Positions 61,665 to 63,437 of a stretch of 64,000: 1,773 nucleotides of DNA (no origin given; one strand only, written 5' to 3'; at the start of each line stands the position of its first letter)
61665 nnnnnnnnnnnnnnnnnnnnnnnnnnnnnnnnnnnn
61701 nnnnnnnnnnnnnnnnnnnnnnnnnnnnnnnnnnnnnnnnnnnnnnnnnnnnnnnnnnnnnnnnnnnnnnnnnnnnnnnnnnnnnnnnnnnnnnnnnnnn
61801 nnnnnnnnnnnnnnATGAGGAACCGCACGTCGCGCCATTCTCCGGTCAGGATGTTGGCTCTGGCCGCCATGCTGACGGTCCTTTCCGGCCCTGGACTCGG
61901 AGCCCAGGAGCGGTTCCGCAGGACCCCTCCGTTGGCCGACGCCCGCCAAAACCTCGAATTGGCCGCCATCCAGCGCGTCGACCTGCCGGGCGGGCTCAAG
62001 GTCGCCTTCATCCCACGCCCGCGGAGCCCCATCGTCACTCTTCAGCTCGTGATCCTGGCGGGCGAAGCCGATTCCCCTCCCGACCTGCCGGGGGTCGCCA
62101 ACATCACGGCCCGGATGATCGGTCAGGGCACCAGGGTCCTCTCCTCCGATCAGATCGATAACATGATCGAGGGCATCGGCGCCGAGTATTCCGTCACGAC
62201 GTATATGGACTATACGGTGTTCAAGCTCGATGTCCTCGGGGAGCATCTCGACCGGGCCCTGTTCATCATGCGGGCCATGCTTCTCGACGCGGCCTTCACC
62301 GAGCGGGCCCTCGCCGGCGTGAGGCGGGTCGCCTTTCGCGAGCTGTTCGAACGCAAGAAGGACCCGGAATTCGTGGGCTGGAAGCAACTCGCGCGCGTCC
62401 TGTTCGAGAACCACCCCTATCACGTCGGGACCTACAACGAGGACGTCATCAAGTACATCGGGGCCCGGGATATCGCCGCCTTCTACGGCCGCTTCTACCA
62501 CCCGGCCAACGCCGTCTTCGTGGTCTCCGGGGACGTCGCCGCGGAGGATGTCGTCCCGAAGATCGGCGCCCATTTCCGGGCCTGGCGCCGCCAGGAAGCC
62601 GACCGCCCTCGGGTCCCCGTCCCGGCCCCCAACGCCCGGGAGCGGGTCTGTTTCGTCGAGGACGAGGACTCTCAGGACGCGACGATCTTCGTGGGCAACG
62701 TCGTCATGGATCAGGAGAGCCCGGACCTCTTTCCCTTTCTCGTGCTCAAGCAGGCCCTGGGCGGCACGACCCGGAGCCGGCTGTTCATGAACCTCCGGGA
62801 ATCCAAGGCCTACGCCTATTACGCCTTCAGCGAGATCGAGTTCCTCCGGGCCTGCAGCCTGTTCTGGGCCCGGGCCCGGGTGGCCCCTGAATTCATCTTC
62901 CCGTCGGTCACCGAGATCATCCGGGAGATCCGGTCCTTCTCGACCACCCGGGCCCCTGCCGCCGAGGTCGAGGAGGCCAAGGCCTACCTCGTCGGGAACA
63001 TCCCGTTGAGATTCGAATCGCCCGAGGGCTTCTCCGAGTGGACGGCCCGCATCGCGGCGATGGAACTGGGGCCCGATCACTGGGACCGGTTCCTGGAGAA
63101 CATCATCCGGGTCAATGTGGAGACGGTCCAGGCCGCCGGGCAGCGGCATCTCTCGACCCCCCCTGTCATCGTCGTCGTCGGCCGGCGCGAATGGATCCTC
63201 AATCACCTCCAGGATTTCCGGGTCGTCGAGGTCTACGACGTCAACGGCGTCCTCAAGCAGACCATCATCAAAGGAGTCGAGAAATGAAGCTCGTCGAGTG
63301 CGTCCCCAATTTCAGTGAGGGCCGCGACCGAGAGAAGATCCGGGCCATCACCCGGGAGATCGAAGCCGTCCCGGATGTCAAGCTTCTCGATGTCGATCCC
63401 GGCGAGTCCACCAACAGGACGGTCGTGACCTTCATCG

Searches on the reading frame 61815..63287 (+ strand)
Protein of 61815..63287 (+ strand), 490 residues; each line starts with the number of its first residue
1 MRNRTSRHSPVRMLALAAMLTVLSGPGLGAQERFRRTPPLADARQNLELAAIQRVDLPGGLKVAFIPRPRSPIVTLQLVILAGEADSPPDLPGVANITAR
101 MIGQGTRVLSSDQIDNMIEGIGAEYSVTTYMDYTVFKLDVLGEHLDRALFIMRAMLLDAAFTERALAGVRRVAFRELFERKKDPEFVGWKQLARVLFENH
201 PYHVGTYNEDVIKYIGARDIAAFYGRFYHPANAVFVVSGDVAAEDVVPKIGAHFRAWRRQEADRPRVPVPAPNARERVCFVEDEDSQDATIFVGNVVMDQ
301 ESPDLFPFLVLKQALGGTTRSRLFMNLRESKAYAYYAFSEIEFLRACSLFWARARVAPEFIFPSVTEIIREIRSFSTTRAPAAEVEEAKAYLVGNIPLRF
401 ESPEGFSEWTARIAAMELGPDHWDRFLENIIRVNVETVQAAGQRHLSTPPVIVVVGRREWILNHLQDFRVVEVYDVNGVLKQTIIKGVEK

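Call 42: search_protein_families(library=pfam, proteins=[window:61815-63287:+], max_evalue=0.001)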
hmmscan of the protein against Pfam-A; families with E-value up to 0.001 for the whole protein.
window:61815-63287:+ (490 aa): 2 families
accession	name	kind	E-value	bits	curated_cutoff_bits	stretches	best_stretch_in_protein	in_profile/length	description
PF05193.26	Peptidase_M16_C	-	4.2e-24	85.9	23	1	217-391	4-180/181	Peptidase M16 inactive domain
PF00675.25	Peptidase_M16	-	3e-17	63.3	22.3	1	63-204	2-143/149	Insulinase (Peptidase family M16)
